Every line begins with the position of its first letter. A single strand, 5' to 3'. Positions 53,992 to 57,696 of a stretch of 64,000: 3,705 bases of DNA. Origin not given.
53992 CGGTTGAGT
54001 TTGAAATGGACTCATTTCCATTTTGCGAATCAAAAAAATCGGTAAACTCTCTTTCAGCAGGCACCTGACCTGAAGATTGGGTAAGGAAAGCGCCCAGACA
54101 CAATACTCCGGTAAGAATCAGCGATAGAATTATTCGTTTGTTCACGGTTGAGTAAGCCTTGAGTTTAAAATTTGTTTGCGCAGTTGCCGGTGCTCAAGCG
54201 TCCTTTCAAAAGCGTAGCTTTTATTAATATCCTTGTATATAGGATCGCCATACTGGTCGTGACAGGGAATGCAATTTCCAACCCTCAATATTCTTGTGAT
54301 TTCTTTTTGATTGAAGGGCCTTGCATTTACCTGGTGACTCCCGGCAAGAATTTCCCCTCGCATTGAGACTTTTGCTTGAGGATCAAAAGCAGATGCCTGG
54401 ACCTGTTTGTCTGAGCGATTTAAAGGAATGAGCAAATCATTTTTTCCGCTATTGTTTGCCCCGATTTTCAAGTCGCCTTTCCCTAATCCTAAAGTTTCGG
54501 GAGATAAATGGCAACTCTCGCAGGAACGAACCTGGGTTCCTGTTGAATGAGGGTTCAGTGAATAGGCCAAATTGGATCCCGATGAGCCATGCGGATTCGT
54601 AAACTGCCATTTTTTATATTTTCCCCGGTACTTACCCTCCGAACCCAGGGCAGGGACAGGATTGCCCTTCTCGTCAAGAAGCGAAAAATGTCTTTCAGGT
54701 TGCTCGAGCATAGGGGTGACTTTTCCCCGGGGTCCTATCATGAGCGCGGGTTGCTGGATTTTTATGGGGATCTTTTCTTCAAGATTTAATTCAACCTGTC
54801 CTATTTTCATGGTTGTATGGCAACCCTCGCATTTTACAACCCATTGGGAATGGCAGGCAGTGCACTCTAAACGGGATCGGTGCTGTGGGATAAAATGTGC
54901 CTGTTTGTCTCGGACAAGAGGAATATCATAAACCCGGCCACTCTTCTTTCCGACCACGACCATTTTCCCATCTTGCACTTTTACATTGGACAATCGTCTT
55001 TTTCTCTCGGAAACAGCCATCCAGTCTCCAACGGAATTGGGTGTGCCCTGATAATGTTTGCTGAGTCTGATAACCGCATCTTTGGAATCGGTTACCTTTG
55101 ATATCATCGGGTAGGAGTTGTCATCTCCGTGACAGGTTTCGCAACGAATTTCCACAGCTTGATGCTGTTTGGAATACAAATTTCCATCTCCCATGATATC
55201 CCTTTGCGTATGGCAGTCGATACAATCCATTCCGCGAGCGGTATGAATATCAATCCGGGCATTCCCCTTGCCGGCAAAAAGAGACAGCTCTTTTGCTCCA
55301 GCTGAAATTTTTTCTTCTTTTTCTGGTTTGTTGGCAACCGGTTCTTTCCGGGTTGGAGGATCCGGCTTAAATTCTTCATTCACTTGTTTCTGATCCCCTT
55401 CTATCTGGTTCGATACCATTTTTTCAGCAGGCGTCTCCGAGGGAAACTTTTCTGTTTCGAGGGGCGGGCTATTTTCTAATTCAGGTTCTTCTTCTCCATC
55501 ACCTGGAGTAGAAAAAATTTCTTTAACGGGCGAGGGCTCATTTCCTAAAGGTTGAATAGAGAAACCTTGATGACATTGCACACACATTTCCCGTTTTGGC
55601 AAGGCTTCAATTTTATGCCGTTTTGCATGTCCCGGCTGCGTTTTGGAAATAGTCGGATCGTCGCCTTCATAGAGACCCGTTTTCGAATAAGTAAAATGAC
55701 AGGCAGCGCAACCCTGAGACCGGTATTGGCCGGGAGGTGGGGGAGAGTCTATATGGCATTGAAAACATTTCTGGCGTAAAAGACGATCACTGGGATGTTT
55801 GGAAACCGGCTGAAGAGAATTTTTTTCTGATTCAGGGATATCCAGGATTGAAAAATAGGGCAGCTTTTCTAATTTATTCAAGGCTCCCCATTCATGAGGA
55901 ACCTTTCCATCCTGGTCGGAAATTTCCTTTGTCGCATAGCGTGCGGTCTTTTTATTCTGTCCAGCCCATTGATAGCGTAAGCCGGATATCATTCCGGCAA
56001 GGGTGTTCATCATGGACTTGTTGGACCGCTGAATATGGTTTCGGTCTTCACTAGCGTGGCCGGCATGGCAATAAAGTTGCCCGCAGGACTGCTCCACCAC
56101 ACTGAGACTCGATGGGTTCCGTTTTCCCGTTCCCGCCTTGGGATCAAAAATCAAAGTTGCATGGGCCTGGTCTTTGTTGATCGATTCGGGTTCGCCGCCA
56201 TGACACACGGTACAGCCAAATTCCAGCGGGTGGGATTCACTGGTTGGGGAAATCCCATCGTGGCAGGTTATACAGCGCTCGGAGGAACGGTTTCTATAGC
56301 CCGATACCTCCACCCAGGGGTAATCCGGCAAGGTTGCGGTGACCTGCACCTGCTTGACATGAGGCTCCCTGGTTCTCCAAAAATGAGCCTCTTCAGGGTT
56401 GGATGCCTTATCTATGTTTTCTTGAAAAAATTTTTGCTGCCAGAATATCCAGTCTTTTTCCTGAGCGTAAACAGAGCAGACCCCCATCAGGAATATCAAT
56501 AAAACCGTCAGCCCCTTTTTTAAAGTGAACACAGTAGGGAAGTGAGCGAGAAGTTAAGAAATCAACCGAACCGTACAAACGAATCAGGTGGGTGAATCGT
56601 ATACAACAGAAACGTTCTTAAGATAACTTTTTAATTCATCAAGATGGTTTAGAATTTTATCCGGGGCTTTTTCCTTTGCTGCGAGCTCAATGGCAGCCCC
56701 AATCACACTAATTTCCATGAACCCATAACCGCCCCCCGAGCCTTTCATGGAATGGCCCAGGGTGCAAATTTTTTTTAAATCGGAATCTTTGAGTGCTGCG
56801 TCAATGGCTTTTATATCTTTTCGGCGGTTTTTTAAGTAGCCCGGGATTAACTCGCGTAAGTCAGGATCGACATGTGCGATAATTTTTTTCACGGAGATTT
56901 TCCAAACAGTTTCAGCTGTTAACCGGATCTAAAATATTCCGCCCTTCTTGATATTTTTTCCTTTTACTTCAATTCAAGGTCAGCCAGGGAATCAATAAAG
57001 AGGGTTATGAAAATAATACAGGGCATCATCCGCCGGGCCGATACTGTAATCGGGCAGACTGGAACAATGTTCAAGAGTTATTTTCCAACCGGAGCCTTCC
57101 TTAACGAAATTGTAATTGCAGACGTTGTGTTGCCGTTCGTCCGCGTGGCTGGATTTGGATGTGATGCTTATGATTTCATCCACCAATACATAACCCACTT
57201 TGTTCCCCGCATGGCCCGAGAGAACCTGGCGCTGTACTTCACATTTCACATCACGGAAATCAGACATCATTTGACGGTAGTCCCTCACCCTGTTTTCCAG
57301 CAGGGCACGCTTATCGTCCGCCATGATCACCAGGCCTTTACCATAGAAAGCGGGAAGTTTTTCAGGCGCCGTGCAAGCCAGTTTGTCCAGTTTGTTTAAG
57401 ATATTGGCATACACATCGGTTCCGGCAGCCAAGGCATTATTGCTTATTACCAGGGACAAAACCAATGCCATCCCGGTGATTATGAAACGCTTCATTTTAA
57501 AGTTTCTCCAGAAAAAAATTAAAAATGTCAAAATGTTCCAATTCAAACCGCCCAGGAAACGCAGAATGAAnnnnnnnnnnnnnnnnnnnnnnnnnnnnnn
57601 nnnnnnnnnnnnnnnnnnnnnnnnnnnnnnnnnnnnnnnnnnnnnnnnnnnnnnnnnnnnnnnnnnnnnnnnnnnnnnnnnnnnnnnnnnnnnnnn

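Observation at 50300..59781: Uncharacterised multihaem cytochrome cluster with an NHL propeller, an Hpt protein and no recognisable membrane or porin partner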

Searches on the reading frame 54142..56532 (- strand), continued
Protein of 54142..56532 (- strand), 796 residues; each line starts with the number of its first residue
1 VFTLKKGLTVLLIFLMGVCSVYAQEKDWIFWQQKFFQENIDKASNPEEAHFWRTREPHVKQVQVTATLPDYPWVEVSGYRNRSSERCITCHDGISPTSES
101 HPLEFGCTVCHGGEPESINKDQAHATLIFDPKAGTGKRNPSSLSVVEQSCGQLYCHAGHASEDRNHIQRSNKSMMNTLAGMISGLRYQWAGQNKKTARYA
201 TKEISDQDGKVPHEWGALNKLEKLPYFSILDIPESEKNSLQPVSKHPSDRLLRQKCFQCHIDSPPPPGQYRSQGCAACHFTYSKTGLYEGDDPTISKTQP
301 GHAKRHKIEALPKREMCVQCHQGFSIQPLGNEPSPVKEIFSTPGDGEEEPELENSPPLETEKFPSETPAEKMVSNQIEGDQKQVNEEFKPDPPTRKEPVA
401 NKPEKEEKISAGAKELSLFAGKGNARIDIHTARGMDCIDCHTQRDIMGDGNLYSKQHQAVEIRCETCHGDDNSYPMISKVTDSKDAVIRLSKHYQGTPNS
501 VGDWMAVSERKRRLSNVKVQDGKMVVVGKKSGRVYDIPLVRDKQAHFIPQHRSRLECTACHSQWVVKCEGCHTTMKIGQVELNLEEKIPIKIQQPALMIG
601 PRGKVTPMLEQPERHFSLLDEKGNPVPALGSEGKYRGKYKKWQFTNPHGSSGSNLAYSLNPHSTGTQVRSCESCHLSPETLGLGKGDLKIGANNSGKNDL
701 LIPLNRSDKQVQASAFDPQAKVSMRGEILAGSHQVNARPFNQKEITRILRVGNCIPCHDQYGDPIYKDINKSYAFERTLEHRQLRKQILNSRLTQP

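Call 81: search_protein_families(library=pfam, proteins=[L047:15999-18227:-, L047:7734-9791:+, L021:8534-9391:-, L021:7537-8475:-, L046:2589-3554:-, L046:11994-13133:-, L030:16529-18370:+, L033:5870-8944:+, L033:3952-5805:+, L033:1820-3955:+], max_evalue=0.0001)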
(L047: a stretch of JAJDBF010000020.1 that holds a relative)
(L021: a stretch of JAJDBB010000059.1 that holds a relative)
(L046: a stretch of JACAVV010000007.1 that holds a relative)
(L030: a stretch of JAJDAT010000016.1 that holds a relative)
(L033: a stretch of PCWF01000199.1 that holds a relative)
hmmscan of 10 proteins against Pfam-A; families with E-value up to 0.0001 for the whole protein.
L047:15999-18227:- (742 aa): 0 families

L047:7734-9791:+ (685 aa): 2 families
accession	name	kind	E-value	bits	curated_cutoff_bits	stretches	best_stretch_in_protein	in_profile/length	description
PF02922.24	CBM_48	-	1.2e-13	51.6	22.4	1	10-97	3-83/83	Carbohydrate-binding module 48 (Isoamylase N-terminal domain)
PF00128.31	Alpha-amylase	-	6.2e-13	49.2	22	1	182-352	20-197/446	Alpha amylase, catalytic domain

L021:8534-9391:- (285 aa): 2 families
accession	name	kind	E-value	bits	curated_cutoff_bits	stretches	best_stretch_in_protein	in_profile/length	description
PF01678.24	DAP_epimerase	-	1.4e-47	161.2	34.7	2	5-124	1-104/121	Diaminopimelate epimerase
PF05544.16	Pro_racemase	-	5.4e-06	26.2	27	1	64-125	59-123/325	Proline racemase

L021:7537-8475:- (312 aa): 1 family
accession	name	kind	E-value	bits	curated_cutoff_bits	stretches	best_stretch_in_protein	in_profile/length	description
PF00701.28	DHDPS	-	2.5e-101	338.6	22.1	1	24-307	2-287/289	Dihydrodipicolinate synthetase family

L046:2589-3554:- (321 aa): 1 family
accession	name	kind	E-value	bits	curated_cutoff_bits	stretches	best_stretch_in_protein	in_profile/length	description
PF00535.33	Glycos_transf_2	-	5e-13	49.8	23.3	1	19-128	9-120/168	Glycosyl transferase family 2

L046:11994-13133:- (379 aa): 6 families
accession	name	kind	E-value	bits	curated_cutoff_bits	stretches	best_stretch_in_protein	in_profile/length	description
PF00534.26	Glycos_transf_1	-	6.2e-38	130.5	26.4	1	190-354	6-171/172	Glycosyl transferases group 1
PF13692.12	Glyco_trans_1_4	-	1.3e-32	113.4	27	1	201-339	3-140/142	Glycosyl transferases group 1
PF13439.12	Glyco_transf_4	-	1.8e-22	80.6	28.5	1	17-188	2-169/170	Glycosyltransferase Family 4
PF20706.3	GT4-conflict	-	3.2e-20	72.9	26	1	151-369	146-385/385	Family 4 Glycosyltransferase in conflict systems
PF13579.12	Glyco_trans_4_4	-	5.5e-14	53.3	29.7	1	17-184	1-158/158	Glycosyl transferase 4-like domain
PF13524.12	Glyco_trans_1_2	-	5.4e-06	26.9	25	1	228-370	12-143/144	Glycosyl transferase-like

L030:16529-18370:+ (613 aa): 2 families
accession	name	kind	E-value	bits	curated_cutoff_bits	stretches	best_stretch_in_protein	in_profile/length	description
PF00593.30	TonB_dep_Rec_b-barrel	-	1.1e-41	144.6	27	1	231-587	35-436/436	TonB dependent receptor-like, beta-barrel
PF07715.20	Plug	-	2.9e-30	105.4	23.9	1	43-149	2-107/107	TonB-dependent Receptor Plug Domain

L033:5870-8944:+ (1024 aa): 1 family
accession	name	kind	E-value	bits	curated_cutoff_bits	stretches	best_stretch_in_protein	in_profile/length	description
PF00128.31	Alpha-amylase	-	5.1e-19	69.3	22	1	51-154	25-121/446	Alpha amylase, catalytic domain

L033:3952-5805:+ (617 aa): 2 families
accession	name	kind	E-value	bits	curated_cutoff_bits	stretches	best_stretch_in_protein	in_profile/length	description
PF00128.31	Alpha-amylase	-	1.9e-23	83.9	22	1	106-210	15-98/446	Alpha amylase, catalytic domain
PF02922.24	CBM_48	-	3.1e-07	31.1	22.4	1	7-70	2-70/83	Carbohydrate-binding module 48 (Isoamylase N-terminal domain)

L033:1820-3955:+ (711 aa): 3 families
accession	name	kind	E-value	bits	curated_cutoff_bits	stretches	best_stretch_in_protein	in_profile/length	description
PF02922.24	CBM_48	-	9.4e-19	68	22.4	1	9-98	1-83/83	Carbohydrate-binding module 48 (Isoamylase N-terminal domain)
PF00128.31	Alpha-amylase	-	3.4e-14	53.4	22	1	182-277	16-94/446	Alpha amylase, catalytic domain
PF21331.3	Isoamylase_C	-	5.7e-05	24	27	0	597-697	2-92/107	Isoamylase, C-terminal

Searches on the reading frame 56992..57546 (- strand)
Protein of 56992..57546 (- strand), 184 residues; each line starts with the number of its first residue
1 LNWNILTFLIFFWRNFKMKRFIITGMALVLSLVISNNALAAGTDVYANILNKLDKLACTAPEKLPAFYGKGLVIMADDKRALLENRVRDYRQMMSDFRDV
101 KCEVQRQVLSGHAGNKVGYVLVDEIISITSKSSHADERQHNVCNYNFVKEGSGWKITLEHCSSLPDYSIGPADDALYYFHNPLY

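Call 6: search_protein_families(library=pfam, proteins=[window:56992-57546:-], max_evalue=0.01)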
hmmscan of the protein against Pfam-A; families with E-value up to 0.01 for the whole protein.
window:56992-57546:- (184 aa): 1 family
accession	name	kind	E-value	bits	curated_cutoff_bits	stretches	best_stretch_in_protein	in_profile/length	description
PF13474.12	SnoaL_3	-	0.00088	20.1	22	1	76-164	32-118/121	SnoaL-like domain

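Call 7: search_protein_families(library=ncbifam, proteins=[window:56992-57546:-], max_evalue=0.01)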
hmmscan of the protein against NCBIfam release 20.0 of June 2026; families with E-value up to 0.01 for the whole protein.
window:56992-57546:- (184 aa): 0 families

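Call 71: find_homologous_proteins(query=window:56992-57495:-, max_evalue=0.001)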
Query window:56992-57495:- (167 aa): 548 proteins with E <= 0.001 among 689 candidates; the best 120 are listed.
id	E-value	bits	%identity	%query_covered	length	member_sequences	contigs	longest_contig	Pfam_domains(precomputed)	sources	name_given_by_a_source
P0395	5.6e-101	353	94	100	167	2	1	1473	-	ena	-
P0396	2.2e-92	325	86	100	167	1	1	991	-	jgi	-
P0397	4.1e-91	321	86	100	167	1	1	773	-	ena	-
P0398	4.8e-91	321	87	98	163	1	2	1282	-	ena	-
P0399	1.1e-90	320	85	100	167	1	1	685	-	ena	-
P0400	1.1e-90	320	83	100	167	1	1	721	-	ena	-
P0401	1.1e-89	317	84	100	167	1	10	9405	-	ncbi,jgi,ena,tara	tara:strand:- start:1029 stop:1532 length:504 start_codon:yes stop_codon:yes gene_type:complete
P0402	2.8e-89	315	82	100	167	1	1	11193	-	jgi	-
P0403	2.9e-89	315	81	100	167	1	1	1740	-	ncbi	-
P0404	2.8e-88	312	82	100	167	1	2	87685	-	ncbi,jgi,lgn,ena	-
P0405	5.2e-88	311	81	100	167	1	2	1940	-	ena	-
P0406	7.1e-88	311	83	100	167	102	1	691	-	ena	-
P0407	1.4e-87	310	81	100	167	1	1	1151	-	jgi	-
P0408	1.9e-87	309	81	100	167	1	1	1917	-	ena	-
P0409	2.6e-87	309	81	100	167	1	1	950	-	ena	-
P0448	2.6e-80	286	74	100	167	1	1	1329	PF13474.13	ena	-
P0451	1.1e-79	284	73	100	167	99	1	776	PF13474.13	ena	-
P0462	3.6e-77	276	72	100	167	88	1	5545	PF13474.13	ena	-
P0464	1.8e-76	274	73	99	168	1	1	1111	PF13474.13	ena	-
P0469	9.2e-76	271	73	99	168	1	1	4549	PF13474.13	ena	-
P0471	1.3e-75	271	73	99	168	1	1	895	PF13474.13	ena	-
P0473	2.4e-75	270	73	99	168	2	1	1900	PF13474.13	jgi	-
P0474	3.1e-75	270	70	99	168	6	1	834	PF13474.13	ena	-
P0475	4.4e-75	269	72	99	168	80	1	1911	PF13474.13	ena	-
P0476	6.2e-75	269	74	98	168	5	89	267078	PF13474.13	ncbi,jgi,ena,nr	ncbi:MAG: SnoaL-like domain-containing protein [Nitrospina sp.]|jgi:hypothetical protein|nr:SnoaL-li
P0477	6.2e-75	269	71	99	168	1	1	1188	PF13474.13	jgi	-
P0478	6.6e-75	269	73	99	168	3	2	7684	PF13474.13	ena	-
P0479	6.8e-75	268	73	99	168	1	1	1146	PF13474.13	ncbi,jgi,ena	-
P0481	1.2e-74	268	74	98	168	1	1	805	PF13474.13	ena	-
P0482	1.5e-74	267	72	98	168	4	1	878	PF13474.13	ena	-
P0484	1.6e-74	267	72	99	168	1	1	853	PF13474.13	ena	-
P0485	1.8e-74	267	72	99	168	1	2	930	PF13474.13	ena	-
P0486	1.8e-74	267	72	99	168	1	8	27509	PF13474.13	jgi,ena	jgi:hypothetical protein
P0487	2.4e-74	267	72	99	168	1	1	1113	PF13474.13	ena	-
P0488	2.4e-74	267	73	99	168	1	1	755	PF13474.13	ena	-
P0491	2.7e-74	267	74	98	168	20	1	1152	PF13474.13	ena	-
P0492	3.9e-74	266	74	89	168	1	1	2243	PF13474.13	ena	-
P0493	4.6e-74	266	72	99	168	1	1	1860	PF13474.13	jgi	jgi:hypothetical protein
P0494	5.1e-74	266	72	98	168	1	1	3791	PF13474.13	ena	-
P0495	5.4e-74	266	73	99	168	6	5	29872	PF13474.13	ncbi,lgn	-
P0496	6.2e-74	265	72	99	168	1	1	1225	PF13474.13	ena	-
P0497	6.3e-74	265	72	99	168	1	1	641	PF13474.13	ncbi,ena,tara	tara:strand:- start:42 stop:548 length:507 start_codon:yes stop_codon:yes gene_type:complete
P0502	1.6e-73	264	72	98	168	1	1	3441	PF13474.13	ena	-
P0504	1.9e-73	264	71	98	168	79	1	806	PF13474.13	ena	-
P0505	2.9e-73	263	72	98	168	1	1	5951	PF13474.13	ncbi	-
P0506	3.2e-73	263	71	99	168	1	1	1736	PF13474.13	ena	-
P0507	3.2e-73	263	72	99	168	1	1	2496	PF13474.13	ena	-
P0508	3.9e-73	263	71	98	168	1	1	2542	PF13474.13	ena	-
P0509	4.4e-73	263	71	99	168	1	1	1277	PF13474.13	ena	-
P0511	4.7e-73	263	71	99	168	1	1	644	PF13474.13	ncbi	-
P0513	6.1e-73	262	71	99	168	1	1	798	PF13474.13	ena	-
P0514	7.0e-73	262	72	98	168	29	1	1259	PF13474.13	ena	-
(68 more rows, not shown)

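Call 79: predict_structure(alignment_id=A5)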
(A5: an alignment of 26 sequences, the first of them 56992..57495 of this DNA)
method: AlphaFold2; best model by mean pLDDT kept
length: 167 residues; sequences in the alignment: 26
mean_pLDDT: 38.1   pTM: 0.26
mean pLDDT of the five models: 38.1, 36.8, 36.7, 36.3, 35.1
residues with pLDDT >= 90: 0; 70-90: 0; 50-70: 16; < 50: 151
segments of 3 or more residues with pLDDT < 50: 14-133, 141-167
pLDDT, mean of each block of 10 residues (from residue 1): 58 46 38 39 29 28 36 37 34 36 37 34 44 50 40 30 26
secondary structure, 60 per line:
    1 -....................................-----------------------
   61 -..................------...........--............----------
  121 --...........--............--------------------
elements in order: H2-37 H62-79 E86-96 E99-110 E123-133 E136-147
